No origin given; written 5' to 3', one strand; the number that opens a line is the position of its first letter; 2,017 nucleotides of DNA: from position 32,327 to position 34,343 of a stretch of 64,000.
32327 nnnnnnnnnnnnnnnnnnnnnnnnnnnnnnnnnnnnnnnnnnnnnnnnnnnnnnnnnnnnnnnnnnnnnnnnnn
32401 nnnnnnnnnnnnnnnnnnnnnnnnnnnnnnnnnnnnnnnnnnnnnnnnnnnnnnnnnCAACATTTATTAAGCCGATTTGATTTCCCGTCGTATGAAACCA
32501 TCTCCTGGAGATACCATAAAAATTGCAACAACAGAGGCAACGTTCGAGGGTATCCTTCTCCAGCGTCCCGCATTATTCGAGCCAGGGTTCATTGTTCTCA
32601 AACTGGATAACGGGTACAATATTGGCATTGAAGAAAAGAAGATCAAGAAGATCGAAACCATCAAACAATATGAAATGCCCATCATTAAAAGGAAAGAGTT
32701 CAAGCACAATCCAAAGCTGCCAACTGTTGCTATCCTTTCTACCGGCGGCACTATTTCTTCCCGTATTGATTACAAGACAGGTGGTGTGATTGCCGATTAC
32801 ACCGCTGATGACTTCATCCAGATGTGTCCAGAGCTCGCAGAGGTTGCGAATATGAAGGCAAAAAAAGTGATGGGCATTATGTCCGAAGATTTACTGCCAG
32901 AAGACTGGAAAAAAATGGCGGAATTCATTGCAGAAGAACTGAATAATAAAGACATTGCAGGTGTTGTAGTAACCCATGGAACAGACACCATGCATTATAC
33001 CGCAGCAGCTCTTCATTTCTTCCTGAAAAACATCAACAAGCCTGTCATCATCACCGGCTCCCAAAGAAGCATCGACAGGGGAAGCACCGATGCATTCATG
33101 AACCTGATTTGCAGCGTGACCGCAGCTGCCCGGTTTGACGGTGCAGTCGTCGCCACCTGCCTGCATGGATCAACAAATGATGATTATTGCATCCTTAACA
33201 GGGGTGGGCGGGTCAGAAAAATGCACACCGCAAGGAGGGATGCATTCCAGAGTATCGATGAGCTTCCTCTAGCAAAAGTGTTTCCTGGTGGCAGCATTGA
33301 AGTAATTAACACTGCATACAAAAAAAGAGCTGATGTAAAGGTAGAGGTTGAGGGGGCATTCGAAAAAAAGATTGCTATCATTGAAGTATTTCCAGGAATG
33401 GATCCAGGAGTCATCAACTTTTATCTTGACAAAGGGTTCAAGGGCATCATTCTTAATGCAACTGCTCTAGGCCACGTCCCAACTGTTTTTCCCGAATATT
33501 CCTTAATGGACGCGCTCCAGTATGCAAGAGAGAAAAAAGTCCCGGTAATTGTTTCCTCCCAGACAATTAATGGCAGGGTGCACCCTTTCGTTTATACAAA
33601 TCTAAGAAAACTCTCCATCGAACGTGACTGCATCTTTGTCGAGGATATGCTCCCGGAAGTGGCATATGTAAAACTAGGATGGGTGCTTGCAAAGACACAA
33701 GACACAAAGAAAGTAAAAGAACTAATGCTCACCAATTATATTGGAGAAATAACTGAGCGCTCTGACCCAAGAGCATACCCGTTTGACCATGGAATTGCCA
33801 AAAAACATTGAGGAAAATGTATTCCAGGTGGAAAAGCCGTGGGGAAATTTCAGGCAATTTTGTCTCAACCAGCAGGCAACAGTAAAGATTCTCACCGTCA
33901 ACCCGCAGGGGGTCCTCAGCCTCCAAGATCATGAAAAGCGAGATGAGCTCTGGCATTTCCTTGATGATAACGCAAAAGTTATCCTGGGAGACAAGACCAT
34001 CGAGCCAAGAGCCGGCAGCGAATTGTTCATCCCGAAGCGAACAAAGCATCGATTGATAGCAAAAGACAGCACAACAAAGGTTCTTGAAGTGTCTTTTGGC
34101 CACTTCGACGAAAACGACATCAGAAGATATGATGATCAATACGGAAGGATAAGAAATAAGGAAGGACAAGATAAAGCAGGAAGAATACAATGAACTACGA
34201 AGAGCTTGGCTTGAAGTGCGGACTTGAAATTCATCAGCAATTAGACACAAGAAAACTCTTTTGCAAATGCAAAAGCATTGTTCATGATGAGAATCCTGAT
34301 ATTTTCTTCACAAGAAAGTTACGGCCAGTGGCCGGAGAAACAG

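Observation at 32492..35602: gatD - cupin - short gatE operon: GatE-like subunit of GatB-like length with a cupin gene inserted between subunits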

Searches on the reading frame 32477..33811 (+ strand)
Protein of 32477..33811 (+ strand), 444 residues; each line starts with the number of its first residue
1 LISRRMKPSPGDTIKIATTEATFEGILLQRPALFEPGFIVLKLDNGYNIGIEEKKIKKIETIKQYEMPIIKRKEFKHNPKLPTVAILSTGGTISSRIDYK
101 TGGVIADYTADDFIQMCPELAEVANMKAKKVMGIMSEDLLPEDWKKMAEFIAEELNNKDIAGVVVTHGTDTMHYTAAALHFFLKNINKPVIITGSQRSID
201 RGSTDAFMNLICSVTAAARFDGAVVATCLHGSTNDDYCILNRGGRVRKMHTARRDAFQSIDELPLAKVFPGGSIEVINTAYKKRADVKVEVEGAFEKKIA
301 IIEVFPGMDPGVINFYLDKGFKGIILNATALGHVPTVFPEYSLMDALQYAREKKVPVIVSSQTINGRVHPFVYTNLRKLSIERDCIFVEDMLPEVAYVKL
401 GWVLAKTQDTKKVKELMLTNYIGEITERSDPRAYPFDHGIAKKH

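Call 3: search_protein_families(library=pfam, proteins=[window:32477-33811:+], max_evalue=0.01)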
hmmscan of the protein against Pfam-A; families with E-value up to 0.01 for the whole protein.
window:32477-33811:+ (444 aa): 3 families
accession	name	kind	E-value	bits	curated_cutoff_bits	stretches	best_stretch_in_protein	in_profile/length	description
PF00710.25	Asparaginase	-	1.3e-57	194.9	22.5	1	84-279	2-190/193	Asparaginase, N-terminal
PF17763.6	Asparaginase_C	-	1.3e-26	93.2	34.6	1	298-417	1-114/114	Glutaminase/Asparaginase C-terminal domain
PF18195.6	GatD_N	-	3.5e-17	62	25.7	1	10-62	3-54/54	GatD N-terminal domain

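Call 4: search_protein_families(library=ncbifam, proteins=[window:32477-33811:+], max_evalue=0.01)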
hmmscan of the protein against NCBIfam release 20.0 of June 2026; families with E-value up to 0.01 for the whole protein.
window:32477-33811:+ (444 aa): 6 families
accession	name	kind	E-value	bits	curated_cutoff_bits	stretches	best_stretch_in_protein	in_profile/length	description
NF003217.0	PRK04183.1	equivalog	5e-147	489.9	310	1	9-433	4-419/420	Glu-tRNA(Gln) amidotransferase subunit GatD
TIGR02153.1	gatD_arch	equivalog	6.7e-144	479.5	324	1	22-430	1-404/405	Glu-tRNA(Gln) amidotransferase subunit GatD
TIGR00519.1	asnASE_I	subfamily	1.3e-111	372.8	260.5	1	81-426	1-336/337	type I asparaginase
NF006998.0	PRK09461.1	equivalog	2e-45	155.5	376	1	86-427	8-336/337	asparaginase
TIGR00520.1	asnASE_II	subfamily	3.3e-42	144.6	314.3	1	74-416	17-348/352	type II asparaginase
NF008304.0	PRK11096.1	equivalog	1.4e-31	109.3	506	1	78-417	20-345/348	L-asparaginase 2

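Call 74: search_solved_structures(query=window:32492-33811:+, show_alignments=1, max_evalue=1e-20)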
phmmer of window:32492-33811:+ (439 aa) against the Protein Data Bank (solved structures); distinct sequences matched with E-value up to 1e-20: 36.
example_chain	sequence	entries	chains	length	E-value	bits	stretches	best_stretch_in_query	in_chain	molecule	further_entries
1zq1_A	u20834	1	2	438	8e-120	403.7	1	14-422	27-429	Glutamyl-tRNA(Gln) amidotransferase subunit D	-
2d6f_A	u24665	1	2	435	1.3e-105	357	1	6-425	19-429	Glutamyl-tRNA(Gln) amidotransferase subunit D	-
9ufr_A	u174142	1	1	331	7.5e-40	140.3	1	79-420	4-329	asparaginase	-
9ufq_A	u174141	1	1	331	2.1e-39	138.8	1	79-420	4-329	asparaginase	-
5ot0_A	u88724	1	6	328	4.1e-33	118.1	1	80-421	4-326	L-asparaginase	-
2him_A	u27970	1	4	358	1.6e-32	116.2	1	81-422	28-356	L-asparaginase 1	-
2p2d_A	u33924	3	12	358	1.6e-32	116.2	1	81-422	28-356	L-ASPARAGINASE I | L-asparaginase 1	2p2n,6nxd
6nxc_A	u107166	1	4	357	1.9e-32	115.9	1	81-421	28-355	L-asparaginase 1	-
1wls_A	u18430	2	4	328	1.9e-32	115.9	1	79-422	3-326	L-asparaginase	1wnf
4q0m_A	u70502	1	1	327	3.2e-30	108.6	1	126-421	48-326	L-asparaginase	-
7r6b_A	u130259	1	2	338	1.9e-29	106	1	129-422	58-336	L-asparaginase I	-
7r6a_A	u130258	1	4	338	1.9e-29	106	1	129-422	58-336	L-asparaginase I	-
7r69_A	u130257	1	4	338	9.2e-29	103.8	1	129-422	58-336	L-asparaginase I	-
3ntx_A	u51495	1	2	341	5.5e-28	101.2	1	129-422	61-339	Cytoplasmic L-asparaginase I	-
4pga_A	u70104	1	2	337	1.5e-27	99.7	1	68-411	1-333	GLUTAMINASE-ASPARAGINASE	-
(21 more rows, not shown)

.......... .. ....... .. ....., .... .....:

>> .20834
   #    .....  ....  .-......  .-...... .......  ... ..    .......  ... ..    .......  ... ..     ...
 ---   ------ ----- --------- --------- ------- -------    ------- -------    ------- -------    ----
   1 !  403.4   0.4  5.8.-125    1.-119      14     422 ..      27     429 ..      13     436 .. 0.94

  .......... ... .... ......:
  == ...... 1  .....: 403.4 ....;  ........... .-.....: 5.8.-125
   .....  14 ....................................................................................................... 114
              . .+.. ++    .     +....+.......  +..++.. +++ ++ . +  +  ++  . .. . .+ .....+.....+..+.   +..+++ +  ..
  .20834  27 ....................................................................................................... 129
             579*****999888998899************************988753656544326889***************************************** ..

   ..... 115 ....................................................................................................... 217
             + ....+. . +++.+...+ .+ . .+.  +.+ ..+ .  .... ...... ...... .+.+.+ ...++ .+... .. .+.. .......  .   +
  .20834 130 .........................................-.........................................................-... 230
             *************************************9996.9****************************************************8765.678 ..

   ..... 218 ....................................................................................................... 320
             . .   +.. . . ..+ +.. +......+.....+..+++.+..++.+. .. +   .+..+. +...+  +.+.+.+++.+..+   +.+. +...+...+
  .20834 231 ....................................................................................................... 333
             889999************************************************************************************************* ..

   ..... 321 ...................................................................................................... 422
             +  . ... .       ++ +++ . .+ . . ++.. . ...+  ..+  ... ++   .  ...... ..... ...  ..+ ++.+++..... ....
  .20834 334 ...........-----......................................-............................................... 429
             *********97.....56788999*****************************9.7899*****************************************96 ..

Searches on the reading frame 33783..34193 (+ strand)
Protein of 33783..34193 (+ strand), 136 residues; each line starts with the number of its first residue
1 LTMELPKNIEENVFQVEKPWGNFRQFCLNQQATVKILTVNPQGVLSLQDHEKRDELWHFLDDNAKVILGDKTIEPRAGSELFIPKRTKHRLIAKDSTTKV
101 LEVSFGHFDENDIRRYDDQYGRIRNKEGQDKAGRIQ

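Call 3: search_protein_families(library=pfam, proteins=[window:33783-34193:+], max_evalue=0.01)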
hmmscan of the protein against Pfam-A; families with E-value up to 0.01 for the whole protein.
window:33783-34193:+ (136 aa): 2 families
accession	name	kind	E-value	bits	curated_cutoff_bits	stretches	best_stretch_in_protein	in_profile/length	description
PF01050.24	MannoseP_isomer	-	7.2e-16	58.9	23.6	1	13-118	9-116/116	Mannose-6-phosphate isomerase C-terminal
PF07883.17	Cupin_2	-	0.001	19.2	27.2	1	37-99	3-65/70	Cupin domain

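Call 4: search_protein_families(library=ncbifam, proteins=[window:33783-34193:+], max_evalue=0.01)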
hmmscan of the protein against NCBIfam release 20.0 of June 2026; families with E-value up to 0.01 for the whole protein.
window:33783-34193:+ (136 aa): 2 families
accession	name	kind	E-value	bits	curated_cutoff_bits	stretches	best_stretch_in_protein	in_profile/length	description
TIGR01479.1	GMP_PMI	equivalog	1.1e-14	54.1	372.95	1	15-122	358-467/467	mannose-1-phosphate guanylyltransferase/mannose-6-phosphate isomerase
NF012004.0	PRK15460.1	equivalog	1.5e-10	40.4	859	1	15-123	368-478/478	mannose-1-phosphate guanyltransferase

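Call 31: find_homologous_proteins(query=window:33789-34193:+, max_evalue=0.00001)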
Query window:33789-34193:+ (134 aa): 171 proteins with E <= 0.00001 among 172 candidates; the best 120 are listed.
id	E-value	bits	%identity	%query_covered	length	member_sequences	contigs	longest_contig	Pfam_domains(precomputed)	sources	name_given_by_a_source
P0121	2.8e-85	301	100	100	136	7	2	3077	PF01050.25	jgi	-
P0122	5.0e-39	151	58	90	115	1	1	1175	PF01050.25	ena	-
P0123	5.9e-38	148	58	90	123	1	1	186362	PF01050.25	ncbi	ncbi:MAG: phosphomannose isomerase type II C-terminal cupin domain [bacterium]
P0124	2.1e-35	140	60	81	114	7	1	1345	PF01050.25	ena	-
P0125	1.6e-34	137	56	87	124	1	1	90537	PF01050.25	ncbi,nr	ncbi:MAG: mannose-6-phosphate isomerase [candidate division Zixibacteria bacterium]|nr:mannose-6-pho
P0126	2.9e-34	136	57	84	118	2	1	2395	PF01050.25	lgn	-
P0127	5.8e-34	135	54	86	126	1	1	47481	PF01050.25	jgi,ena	-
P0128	7.0e-34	135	56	87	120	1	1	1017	PF07883.18,PF01050.25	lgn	-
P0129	2.0e-33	133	58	82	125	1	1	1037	PF01050.25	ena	-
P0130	2.3e-33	133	57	85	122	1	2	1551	PF01050.25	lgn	-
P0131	7.3e-33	131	55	87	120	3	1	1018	PF07883.18,PF01050.25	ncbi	-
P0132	1.1e-32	131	55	88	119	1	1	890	PF01050.25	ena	-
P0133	1.3e-32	130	55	81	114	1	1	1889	PF07883.18,PF01050.25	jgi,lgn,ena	-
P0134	1.6e-32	130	58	80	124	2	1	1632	PF01050.25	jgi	jgi:mannose-1-phosphate guanylyltransferase/mannose-6-phosphate isomerase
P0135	1.7e-32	130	55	87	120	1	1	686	PF07883.18,PF01050.25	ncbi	-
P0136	1.9e-32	130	53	87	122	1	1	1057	PF01050.25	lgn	-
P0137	2.2e-32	130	54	80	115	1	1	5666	PF01050.25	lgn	-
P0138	2.6e-32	129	52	87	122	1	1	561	PF01050.25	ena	-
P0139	2.7e-32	129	58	81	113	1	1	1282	PF01050.25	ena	-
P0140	7.7e-32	128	54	82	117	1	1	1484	PF01050.25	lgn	-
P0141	9.3e-32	128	57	80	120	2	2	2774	PF01050.25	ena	-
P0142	9.6e-32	128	55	82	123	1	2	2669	PF07883.18,PF01050.25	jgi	jgi:mannose-6-phosphate isomerase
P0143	1.3e-31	127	51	83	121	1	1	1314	PF07883.18,PF01050.25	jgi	jgi:mannose-1-phosphate guanylyltransferase/mannose-6-phosphate isomerase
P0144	1.9e-31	127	50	87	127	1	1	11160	PF01050.25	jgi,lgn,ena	-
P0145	2.4e-31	126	53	82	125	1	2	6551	PF07883.18,PF01050.25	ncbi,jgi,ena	-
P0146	2.5e-31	126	55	82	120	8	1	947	PF07883.18,PF01050.25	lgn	-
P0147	2.6e-31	126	52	90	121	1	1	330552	PF07883.18,PF01050.25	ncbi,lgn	-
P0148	3.3e-31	126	55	87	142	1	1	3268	PF07883.18,PF01050.25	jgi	jgi:mannose-1-phosphate guanylyltransferase/mannose-6-phosphate isomerase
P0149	3.3e-31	126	53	86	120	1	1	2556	PF07883.18,PF01050.25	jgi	jgi:mannose-6-phosphate isomerase-like protein (cupin superfamily)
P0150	3.9e-31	126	53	87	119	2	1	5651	PF07883.18,PF01050.25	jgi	jgi:mannose-6-phosphate isomerase-like protein (cupin superfamily)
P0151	4.5e-31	125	54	86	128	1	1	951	PF07883.18,PF01050.25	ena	-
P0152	7.6e-31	125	51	85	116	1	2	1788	PF07883.18,PF01050.25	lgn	-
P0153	8.1e-31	125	60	80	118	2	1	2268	PF01050.25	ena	-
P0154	9.8e-31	124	53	85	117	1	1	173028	PF01050.25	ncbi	ncbi:MAG: mannose-6-phosphate isomerase [Candidatus Pacearchaeota archaeon]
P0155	1.0e-30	124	52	91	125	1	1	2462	PF07883.18,PF02311.26,PF01050.25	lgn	-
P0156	2.2e-30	123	52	87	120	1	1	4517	PF07883.18,PF01050.25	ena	-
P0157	2.4e-30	123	51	82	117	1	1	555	PF07883.18,PF01050.25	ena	-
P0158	2.5e-30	123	56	81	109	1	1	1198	PF01050.25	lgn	-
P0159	2.6e-30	123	54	81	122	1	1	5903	PF07883.18,PF01050.25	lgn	-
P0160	3.1e-30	123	57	82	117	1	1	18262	PF07883.18,PF01050.25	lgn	-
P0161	3.2e-30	123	51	81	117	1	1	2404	PF07883.18,PF01050.25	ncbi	-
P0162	4.3e-30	122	52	82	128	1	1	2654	PF07883.18,PF01050.25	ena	-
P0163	5.7e-30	122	56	78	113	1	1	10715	PF07883.18,PF01050.25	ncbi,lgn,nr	ncbi:cupin domain-containing protein [Candidatus Woesearchaeota archaeon]|nr:MAG: cupin domain-conta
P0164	6.0e-30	122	52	87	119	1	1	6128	PF01050.25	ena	-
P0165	6.1e-30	122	52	84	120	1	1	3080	PF01050.25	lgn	-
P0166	6.5e-30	122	52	82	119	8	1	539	PF07883.18,PF21621.4,PF01050.25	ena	-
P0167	7.8e-30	121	50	90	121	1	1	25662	PF01050.25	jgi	jgi:mannose-6-phosphate isomerase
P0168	8.1e-30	121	51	82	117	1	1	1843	PF07883.18,PF01050.25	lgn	-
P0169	8.3e-30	121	53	81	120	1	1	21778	PF07883.18,PF01050.25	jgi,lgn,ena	-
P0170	8.5e-30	121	53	85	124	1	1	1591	PF01050.25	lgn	-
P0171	8.7e-30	121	53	90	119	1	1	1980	PF01050.25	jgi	jgi:mannose-1-phosphate guanylyltransferase/mannose-6-phosphate isomerase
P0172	9.2e-30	121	49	89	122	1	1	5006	PF07883.18,PF01050.25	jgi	jgi:mannose-6-phosphate isomerase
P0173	9.7e-30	121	54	84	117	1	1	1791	PF01050.25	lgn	-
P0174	1.0e-29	121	50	86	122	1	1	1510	PF07883.18,PF01050.25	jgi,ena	-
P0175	1.1e-29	121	54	82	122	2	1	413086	PF01050.25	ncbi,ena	-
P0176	1.1e-29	121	52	82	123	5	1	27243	PF07883.18,PF01050.25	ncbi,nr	ncbi:MAG TPA: phosphomannose isomerase type II C-terminal cupin domain [bacterium]|nr:phosphomannose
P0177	1.3e-29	121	52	82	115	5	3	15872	PF07883.18,PF01050.25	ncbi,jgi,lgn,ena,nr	ncbi:MAG TPA: phosphomannose isomerase type II C-terminal cupin domain [bacterium]|nr:phosphomannose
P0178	1.5e-29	121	55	81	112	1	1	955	PF01050.25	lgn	-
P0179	1.6e-29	120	52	82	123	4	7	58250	PF07883.18,PF01050.25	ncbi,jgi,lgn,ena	-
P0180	1.9e-29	120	50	85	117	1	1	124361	PF01050.25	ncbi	-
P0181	2.0e-29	120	52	84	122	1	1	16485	PF01050.25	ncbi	-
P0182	2.1e-29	120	51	82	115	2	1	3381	PF07883.18,PF01050.25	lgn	-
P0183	2.3e-29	120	52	81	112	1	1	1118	PF01050.25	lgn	-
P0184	2.4e-29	120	56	81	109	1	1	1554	PF01050.25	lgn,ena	-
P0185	2.7e-29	120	51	86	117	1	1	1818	PF07883.18,PF01050.25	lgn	-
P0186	3.5e-29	119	54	81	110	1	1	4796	PF07883.18,PF01050.25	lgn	-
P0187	6.4e-29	119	55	81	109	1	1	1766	PF01050.25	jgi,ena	-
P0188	7.9e-29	118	52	84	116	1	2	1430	PF07883.18,PF01050.25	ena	-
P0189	9.1e-29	118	49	82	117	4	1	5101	PF01050.25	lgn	-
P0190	1.1e-28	118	54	79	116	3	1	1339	PF01050.25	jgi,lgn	jgi:mannose-6-phosphate isomerase-like protein (cupin superfamily)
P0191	1.4e-28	117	51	81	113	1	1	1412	PF07883.18,PF01050.25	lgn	-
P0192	1.5e-28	117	54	80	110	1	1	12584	PF07883.18,PF01050.25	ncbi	-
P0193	1.5e-28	117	49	88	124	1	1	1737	PF07883.18,PF01050.25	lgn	-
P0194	1.9e-28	117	50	85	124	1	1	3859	PF07883.18,PF01050.25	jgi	-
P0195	1.9e-28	117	49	87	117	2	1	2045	PF07883.18,PF01050.25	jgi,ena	-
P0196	2.1e-28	117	52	81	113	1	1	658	PF07883.18,PF01050.25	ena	-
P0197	2.2e-28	117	54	80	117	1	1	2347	PF01050.25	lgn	-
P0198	2.3e-28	117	51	81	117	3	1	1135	PF07883.18,PF01050.25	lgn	-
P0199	2.4e-28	117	47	87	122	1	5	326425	PF07883.18,PF01050.25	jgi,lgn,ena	-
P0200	2.4e-28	117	48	86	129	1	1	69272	PF01050.25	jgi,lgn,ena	-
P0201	2.4e-28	117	52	85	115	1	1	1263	PF01050.25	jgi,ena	-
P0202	2.6e-28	117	51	84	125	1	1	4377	PF07883.18,PF01050.25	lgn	-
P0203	3.0e-28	116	52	82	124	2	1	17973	PF07883.18,PF01050.25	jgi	jgi:mannose-6-phosphate isomerase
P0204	3.0e-28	116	54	80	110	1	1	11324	PF01050.25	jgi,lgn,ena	-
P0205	3.4e-28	116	51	82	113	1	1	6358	PF07883.18,PF01050.25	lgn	-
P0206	4.2e-28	116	48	78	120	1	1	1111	PF07883.18,PF01050.25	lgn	-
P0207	4.4e-28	116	54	81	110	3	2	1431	PF07883.18,PF01050.25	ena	-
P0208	5.2e-28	116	51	84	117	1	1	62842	PF07883.18,PF01050.25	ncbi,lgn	-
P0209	5.7e-28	115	51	82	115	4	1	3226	PF07883.18,PF01050.25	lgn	-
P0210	6.2e-28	115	50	80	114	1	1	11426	PF07883.18,PF01050.25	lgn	-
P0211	6.6e-28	115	51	90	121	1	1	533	PF07883.18,PF01050.25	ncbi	-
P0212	7.7e-28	115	53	80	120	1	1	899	PF01050.25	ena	-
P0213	1.0e-27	115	49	81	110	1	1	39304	PF07883.18,PF01050.25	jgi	jgi:mannose-6-phosphate isomerase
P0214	1.1e-27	115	54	79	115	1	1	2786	PF01050.25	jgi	jgi:mannose-1-phosphate guanylyltransferase/mannose-6-phosphate isomerase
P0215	1.3e-27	114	51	79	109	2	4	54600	PF01050.25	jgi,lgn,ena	-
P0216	1.3e-27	114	51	80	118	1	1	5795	PF07883.18,PF01050.25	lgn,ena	-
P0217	1.4e-27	114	52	84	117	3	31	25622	PF07883.18,PF01050.25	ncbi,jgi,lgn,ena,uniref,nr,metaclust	ncbi:hypothetical protein A3G06_01055 [Candidatus Nomurabacteria bacterium RIFCSPLOWO2_12_FULL_46_14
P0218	1.4e-27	114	50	83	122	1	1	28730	PF01050.25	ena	-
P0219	1.4e-27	114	50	86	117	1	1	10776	PF01050.25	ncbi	-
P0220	1.6e-27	114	54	82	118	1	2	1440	PF01050.25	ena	-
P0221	1.7e-27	114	52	83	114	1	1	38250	PF07883.18,PF01050.25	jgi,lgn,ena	-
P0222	2.9e-27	113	51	82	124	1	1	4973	PF01050.25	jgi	jgi:mannose-6-phosphate isomerase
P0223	2.9e-27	113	49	82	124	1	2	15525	PF07883.18,PF01050.25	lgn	-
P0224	3.2e-27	113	50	82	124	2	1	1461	PF07883.18,PF01050.25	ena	-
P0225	3.4e-27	113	53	80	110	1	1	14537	PF01050.25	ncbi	-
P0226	3.5e-27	113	51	85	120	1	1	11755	PF01050.25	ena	-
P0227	3.8e-27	113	52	81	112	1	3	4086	PF01050.25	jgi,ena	-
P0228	4.0e-27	113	50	78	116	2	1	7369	PF07883.18,PF01050.25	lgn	-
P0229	4.8e-27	112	50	90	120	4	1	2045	PF01050.25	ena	-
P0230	5.1e-27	112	51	81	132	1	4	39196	PF01050.25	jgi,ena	-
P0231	5.5e-27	112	50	84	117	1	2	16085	PF01050.25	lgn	-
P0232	5.8e-27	112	49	89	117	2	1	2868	PF07883.18,PF01050.25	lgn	-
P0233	5.9e-27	112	51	82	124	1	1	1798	PF07883.18,PF01050.25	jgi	jgi:mannose-6-phosphate isomerase-like protein (cupin superfamily)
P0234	6.0e-27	112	52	81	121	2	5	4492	PF07883.18,PF01050.25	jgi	jgi:mannose-6-phosphate isomerase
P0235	8.0e-27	112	50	82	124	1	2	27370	PF07883.18,PF01050.25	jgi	jgi:mannose-6-phosphate isomerase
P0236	8.6e-27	112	53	81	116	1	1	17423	PF07883.18,PF01050.25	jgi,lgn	-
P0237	8.8e-27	112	50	82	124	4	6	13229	PF07883.18,PF01050.25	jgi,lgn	jgi:mannose-6-phosphate isomerase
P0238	1.4e-26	111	49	82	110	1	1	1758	PF07883.18,PF01050.25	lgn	-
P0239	1.7e-26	111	50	82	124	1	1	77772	PF01050.25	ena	-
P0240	1.8e-26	111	53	81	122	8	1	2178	PF07883.18,PF01050.25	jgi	jgi:mannose-6-phosphate isomerase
